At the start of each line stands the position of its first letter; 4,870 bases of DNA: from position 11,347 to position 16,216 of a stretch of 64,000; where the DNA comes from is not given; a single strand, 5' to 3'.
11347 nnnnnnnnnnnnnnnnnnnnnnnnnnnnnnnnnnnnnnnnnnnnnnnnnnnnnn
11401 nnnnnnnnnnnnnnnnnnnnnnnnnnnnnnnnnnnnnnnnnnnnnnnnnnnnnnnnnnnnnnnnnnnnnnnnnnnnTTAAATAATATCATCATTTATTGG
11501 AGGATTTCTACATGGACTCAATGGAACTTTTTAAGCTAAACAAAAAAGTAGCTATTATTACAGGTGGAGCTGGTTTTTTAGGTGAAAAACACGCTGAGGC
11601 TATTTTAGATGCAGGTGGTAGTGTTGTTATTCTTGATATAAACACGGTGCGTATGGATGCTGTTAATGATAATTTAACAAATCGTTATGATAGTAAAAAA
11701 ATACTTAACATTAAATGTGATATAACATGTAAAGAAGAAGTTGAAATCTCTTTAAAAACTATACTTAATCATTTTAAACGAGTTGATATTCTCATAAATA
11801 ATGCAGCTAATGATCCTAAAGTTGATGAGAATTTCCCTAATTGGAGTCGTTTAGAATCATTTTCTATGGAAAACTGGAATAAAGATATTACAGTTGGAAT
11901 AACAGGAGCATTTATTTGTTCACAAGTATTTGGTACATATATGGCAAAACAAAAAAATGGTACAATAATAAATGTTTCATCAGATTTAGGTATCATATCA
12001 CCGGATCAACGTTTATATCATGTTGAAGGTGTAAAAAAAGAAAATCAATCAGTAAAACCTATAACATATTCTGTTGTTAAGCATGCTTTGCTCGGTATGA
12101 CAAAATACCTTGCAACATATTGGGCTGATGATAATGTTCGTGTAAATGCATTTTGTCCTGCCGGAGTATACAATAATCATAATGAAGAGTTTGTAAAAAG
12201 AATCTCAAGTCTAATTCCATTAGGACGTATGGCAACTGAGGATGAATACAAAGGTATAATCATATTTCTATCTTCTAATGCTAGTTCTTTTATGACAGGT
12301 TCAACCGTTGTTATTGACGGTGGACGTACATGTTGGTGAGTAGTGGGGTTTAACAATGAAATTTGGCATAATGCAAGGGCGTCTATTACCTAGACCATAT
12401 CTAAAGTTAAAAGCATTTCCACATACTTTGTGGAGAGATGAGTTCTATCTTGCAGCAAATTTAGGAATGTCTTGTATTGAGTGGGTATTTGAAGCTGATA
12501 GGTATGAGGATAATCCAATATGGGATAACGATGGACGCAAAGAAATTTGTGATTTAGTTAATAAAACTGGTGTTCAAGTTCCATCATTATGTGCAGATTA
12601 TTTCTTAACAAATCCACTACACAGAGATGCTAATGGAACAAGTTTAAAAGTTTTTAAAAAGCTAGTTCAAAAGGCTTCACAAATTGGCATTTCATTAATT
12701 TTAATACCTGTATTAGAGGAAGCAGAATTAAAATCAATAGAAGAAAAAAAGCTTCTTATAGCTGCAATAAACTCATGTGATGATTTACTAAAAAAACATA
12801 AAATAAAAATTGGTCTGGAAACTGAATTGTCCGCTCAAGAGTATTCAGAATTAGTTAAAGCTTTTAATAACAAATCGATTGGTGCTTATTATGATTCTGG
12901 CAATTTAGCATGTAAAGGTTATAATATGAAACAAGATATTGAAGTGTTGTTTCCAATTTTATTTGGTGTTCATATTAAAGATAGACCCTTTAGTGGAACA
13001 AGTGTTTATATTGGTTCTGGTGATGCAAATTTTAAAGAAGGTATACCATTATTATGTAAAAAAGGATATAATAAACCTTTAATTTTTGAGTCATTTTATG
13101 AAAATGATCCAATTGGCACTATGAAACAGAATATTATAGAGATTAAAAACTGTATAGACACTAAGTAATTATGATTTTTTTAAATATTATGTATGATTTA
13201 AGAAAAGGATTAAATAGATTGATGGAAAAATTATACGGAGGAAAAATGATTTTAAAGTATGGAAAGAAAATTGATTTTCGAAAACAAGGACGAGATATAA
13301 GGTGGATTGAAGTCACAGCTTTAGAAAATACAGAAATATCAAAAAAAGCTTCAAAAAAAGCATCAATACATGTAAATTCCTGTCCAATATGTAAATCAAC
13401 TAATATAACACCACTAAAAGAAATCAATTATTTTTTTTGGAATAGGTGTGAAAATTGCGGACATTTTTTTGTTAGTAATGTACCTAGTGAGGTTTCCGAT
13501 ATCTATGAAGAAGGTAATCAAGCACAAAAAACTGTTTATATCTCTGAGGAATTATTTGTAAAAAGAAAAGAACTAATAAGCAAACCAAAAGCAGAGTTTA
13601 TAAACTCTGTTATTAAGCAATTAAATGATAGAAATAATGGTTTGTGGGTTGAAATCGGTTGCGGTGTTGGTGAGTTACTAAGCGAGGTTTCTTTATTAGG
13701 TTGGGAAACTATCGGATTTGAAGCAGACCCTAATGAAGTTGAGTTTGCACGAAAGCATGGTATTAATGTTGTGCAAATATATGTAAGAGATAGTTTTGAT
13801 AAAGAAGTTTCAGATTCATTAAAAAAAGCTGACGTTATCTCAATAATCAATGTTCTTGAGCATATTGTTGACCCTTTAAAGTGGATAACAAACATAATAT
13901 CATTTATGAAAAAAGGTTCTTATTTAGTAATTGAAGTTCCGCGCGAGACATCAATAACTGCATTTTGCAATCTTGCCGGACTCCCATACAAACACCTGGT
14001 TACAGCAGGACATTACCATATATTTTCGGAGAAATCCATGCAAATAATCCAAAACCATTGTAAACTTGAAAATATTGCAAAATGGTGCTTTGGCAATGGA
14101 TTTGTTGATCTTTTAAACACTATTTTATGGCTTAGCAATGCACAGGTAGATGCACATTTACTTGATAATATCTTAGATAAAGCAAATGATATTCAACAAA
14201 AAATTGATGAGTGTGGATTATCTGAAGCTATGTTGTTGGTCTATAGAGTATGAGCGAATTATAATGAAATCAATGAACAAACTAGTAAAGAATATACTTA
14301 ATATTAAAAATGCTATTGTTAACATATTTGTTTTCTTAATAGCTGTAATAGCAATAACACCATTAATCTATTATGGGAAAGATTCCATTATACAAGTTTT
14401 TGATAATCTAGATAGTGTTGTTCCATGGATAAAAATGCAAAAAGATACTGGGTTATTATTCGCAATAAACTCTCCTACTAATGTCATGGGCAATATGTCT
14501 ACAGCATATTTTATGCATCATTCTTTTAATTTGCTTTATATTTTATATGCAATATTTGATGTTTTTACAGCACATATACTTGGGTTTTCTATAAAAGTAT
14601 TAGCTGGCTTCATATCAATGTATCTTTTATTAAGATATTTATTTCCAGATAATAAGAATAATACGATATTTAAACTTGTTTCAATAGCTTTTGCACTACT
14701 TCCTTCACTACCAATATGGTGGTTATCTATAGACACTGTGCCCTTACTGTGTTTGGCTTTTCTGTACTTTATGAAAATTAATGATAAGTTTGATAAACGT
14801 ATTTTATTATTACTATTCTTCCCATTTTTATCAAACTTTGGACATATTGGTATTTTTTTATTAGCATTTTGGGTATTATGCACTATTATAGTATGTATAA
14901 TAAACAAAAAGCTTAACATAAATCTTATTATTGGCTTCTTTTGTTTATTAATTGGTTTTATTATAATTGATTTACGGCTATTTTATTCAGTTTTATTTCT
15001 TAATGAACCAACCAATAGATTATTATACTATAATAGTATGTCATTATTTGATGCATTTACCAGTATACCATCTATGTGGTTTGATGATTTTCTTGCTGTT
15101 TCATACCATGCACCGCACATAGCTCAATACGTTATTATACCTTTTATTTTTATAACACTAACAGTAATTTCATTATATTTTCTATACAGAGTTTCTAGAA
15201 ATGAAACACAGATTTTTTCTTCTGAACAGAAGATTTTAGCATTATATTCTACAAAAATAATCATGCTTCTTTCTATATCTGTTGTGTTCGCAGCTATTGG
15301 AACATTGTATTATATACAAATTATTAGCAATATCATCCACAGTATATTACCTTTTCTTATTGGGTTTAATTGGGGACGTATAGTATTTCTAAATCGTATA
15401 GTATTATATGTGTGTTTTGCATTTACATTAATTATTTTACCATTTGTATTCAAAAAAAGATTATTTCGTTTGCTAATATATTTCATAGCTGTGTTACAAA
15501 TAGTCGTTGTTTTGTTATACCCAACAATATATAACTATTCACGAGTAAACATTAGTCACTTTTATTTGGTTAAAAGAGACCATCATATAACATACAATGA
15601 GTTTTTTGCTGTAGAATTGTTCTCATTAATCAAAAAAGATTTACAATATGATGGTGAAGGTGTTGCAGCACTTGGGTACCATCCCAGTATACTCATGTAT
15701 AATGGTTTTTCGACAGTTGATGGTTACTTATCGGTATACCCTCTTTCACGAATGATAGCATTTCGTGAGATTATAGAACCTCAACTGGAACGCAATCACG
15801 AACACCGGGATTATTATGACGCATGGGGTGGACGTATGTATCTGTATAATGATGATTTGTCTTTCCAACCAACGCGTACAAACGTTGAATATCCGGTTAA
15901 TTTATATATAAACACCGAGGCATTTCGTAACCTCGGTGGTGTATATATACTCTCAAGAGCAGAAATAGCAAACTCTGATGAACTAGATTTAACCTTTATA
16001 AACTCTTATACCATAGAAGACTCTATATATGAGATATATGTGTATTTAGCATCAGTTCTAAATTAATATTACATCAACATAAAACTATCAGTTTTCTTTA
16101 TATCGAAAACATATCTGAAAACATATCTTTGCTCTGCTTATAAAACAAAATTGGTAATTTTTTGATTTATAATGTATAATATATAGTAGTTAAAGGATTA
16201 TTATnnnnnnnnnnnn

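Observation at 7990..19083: Operon for an apparently uncharacterised CMP-activated ulosonic acid made through a phosphorylated intermediate, with two methyltransferases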

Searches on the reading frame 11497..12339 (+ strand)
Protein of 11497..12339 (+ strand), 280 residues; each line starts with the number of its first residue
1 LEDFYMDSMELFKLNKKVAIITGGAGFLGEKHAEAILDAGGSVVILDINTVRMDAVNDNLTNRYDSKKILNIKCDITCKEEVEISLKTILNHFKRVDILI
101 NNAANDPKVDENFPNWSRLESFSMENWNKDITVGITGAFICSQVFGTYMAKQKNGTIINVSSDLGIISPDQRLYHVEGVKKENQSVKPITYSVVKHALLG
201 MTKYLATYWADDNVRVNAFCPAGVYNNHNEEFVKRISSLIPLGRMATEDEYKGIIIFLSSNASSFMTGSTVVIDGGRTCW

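Call 5: search_protein_families(library=pfam, proteins=[window:11497-12339:+], max_evalue=0.01)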
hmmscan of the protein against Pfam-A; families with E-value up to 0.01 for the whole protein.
window:11497-12339:+ (280 aa): 7 families
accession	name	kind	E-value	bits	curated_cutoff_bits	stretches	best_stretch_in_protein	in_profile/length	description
PF13561.12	adh_short_C2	-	3.5e-40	138.5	27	1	28-277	8-235/236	Enoyl-(Acyl carrier protein) reductase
PF00106.31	adh_short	-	2.8e-34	118.8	26.6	1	17-232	1-190/195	short chain dehydrogenase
PF08659.16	KR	-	2.9e-05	24.5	22.6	1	20-104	4-90/180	KR domain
PF01370.27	Epimerase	-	0.00024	21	20.9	1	20-113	2-81/240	NAD dependent epimerase/dehydratase family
PF02737.24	3HCDH_N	-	0.00028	21.3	22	1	18-109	2-92/180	3-hydroxyacyl-CoA dehydrogenase, NAD binding domain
PF01073.25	3Beta_HSD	-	0.005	16.4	22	0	20-87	1-65/280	3-beta hydroxysteroid dehydrogenase/isomerase family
PF16363.11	GDP_Man_Dehyd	-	0.0056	16.6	27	1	20-87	1-72/332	GDP-mannose 4,6 dehydratase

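Call 6: search_protein_families(library=ncbifam, proteins=[window:11497-12339:+], max_evalue=0.01)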
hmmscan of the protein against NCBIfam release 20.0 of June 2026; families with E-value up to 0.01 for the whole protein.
window:11497-12339:+ (280 aa): 215 families (the best 25 are shown)
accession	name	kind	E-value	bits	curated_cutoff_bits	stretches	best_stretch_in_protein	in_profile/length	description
NF006619.0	PRK09186.1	equivalog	6e-49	166.9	255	1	14-276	2-253/256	oxidoreductase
NF006070.0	PRK08213.1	subfamily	7.3e-46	156.8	279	1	8-278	4-257/259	gluconate 5-dehydrogenase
NF005309.0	PRK06841.1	subfamily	2.1e-42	145.4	286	1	8-278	7-253/255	GolD/DthD family dehydrogenase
NF004198.0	PRK05653.1-3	equivalog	3.5e-41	141.3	296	1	14-278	5-247/248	3-oxoacyl-ACP reductase FabG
NF005559.1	PRK07231.1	subfamily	6.3e-41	140.5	215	1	14-278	2-248/249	glucose 1-dehydrogenase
NF005446.0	PRK07035.1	equivalog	1.2e-39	136.1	373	1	7-278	2-254/255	SDR family oxidoreductase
NF006132.0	PRK08277.1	subfamily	2.2e-39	135.5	281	1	10-277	4-274/280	D-mannonate oxidoreductase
NF053702.1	TrHdxCHCADhChcB1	equivalog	1.3e-38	132.8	400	1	14-278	2-241/250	trans-4-hydroxycyclohexanecarboxylate dehydrogenase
NF005390.0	PRK06935.1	equivalog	2.2e-37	128.8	369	1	8-276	7-254/258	2-dehydro-3-deoxy-D-gluconate 5-dehydrogenase KduD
NF009093.0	PRK12429.1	subfamily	1.1e-36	126.5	258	1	13-277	2-256/259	3-hydroxybutyrate dehydrogenase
NF009466.0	PRK12826.1-2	subfamily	1.8e-36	125.8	222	1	16-279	3-246/248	3-oxoacyl-ACP reductase FabG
NF052558.1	MBtsdlDhBudC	equivalog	7e-36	124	270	1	15-279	2-243/250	meso-2,3-butanediol dehydrogenase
NF005853.0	PRK07774.1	equivalog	8.9e-36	123.6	303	2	12-163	2-146/250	SDR family oxidoreductase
NF050062.1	FlagModPtmA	equivalog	1.3e-35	123.2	350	1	14-276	2-253/256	flagellin modification protein PtmA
NF005067.0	PRK06484.1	equivalog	2.3e-35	122.1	713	1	15-279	8-253/524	short chain dehydrogenase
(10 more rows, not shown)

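Call 52: search_solved_structures(query=window:11497-12339:+, max_evalue=1e-25)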
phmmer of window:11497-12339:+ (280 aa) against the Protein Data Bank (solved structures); distinct sequences matched with E-value up to 1e-25: 2.
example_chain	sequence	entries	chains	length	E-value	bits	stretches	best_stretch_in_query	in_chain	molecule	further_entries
6uh2_A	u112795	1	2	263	3.5e-30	108.3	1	15-278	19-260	Short chain dehydrogenase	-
2p68_A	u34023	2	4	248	9.9e-27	96.9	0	12-276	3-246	3-oxoacyl-[acyl-carrier-protein] reductase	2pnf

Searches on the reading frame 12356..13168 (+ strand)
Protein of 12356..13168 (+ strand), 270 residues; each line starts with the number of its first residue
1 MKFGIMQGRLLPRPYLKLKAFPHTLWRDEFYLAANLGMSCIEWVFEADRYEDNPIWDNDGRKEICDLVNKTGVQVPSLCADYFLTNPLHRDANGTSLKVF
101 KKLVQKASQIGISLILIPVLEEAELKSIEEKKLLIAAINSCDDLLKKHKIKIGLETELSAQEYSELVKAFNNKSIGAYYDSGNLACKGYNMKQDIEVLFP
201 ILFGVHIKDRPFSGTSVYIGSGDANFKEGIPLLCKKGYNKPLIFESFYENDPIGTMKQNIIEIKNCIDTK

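Call 5: search_protein_families(library=pfam, proteins=[window:12356-13168:+], max_evalue=0.01)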
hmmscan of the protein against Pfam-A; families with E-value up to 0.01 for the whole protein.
window:12356-13168:+ (270 aa): 1 family
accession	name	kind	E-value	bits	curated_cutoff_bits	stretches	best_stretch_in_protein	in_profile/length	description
PF01261.30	AP_endonuc_2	-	1.3e-24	87.8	31.1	1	30-260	1-243/249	Xylose isomerase-like TIM barrel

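Call 6: search_protein_families(library=ncbifam, proteins=[window:12356-13168:+], max_evalue=0.01)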
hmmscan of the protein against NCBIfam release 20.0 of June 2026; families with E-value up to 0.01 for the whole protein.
window:12356-13168:+ (270 aa): 3 families
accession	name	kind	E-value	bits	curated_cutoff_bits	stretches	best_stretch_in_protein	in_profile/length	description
NF009688.0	PRK13209.1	subfamily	2.8e-16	59.4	317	1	24-251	21-259/286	L-ribulose-5-phosphate 3-epimerase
NF009689.0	PRK13210.1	subfamily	2e-13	50.2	200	1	19-268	11-276/286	L-ribulose-5-phosphate 3-epimerase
TIGR00542.1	hxl6Piso_put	equivalog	8.8e-13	48.2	272.15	1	23-265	14-263/279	L-ribulose-5-phosphate 3-epimerase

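Call 51: search_solved_structures(query=window:12356-13168:+, max_evalue=0.001)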
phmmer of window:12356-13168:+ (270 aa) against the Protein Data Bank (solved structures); distinct sequences matched with E-value up to 0.001: 1.
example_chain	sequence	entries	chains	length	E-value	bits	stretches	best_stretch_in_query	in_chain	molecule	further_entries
3cqh_A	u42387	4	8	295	1.5e-11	47.7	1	19-250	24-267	L-ribulose-5-phosphate 3-epimerase ulaE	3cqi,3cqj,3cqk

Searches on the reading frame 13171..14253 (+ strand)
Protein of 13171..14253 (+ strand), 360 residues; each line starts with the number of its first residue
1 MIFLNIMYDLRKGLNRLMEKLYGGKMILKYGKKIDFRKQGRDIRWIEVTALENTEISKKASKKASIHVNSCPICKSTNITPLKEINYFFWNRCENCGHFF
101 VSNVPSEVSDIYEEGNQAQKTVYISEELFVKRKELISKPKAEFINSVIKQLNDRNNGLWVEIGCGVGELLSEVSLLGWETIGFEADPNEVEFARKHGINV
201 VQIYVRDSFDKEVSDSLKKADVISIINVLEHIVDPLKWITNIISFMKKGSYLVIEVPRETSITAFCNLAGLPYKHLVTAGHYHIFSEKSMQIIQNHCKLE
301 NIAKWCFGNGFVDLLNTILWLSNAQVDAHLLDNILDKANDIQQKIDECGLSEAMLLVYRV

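Call 5: search_protein_families(library=pfam, proteins=[window:13171-14253:+], max_evalue=0.01)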
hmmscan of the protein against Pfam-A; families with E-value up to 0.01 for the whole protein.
window:13171-14253:+ (360 aa): 5 families
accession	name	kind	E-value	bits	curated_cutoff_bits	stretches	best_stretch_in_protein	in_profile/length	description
PF13489.12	Methyltransf_23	-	1.9e-19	70.4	27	1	153-290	20-150/164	Methyltransferase domain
PF13847.12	Methyltransf_31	-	7.7e-11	42.3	27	1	160-262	8-114/145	Methyltransferase domain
PF08242.18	Methyltransf_12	-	1e-09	39.4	30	1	160-251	1-97/98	Methyltransferase domain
PF08241.18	Methyltransf_11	-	1.5e-08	35.6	21.2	1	160-254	1-95/95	Methyltransferase domain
PF13649.12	Methyltransf_25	-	7.3e-05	23.8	27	1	161-249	3-96/97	Methyltransferase domain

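Call 6: search_protein_families(library=ncbifam, proteins=[window:13171-14253:+], max_evalue=0.01)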
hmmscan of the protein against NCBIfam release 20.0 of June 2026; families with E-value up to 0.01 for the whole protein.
window:13171-14253:+ (360 aa): 3 families
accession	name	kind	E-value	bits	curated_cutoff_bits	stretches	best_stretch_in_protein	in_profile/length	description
TIGR01983.1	UbiG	equivalog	2e-08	33.8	102.95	1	143-255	32-152/228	bifunctional 2-polyprenyl-6-hydroxyphenol methylase/3-demethylubiquinol 3-O-methyltransferase UbiG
TIGR00755.1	ksgA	equivalog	9.4e-05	21.8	171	1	142-224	16-100/256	16S rRNA (adenine(1518)-N(6)/adenine(1519)-N(6))-dimethyltransferase RsmA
TIGR04345.1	ovoA_Cterm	equivalog_domain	0.00085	18.9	170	1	215-260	130-175/242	putative 4-mercaptohistidine N1-methyltransferase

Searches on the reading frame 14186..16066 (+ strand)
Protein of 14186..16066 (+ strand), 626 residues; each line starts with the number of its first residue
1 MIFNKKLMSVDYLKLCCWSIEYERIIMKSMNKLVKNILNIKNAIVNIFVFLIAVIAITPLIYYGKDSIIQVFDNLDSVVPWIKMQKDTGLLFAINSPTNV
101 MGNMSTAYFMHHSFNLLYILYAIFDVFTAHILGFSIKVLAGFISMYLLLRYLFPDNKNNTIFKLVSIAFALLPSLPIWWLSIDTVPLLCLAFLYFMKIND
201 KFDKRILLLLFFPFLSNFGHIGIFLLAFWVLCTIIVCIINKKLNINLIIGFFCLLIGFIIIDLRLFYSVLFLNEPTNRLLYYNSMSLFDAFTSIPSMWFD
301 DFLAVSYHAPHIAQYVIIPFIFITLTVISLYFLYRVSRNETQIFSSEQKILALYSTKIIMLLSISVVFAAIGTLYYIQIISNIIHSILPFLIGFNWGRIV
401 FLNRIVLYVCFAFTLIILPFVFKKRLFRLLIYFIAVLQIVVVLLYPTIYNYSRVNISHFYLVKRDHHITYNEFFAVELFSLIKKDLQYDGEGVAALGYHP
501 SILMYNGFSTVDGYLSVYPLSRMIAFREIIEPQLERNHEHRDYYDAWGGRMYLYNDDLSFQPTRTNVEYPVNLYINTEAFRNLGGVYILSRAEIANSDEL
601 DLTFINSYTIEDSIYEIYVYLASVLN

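Call 5: search_protein_families(library=pfam, proteins=[window:14186-16066:+], max_evalue=0.01)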
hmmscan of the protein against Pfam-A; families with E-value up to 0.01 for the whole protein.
window:14186-16066:+ (626 aa): 1 family
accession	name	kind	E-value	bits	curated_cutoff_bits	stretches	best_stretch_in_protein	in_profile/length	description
PF19510.5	DUF6044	-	1.8e-120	403.5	27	1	42-621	7-562/564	Protein of unknown function (DUF6044)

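Call 6: search_protein_families(library=ncbifam, proteins=[window:14186-16066:+], max_evalue=0.01)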
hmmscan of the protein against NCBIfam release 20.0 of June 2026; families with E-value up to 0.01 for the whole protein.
window:14186-16066:+ (626 aa): 0 families
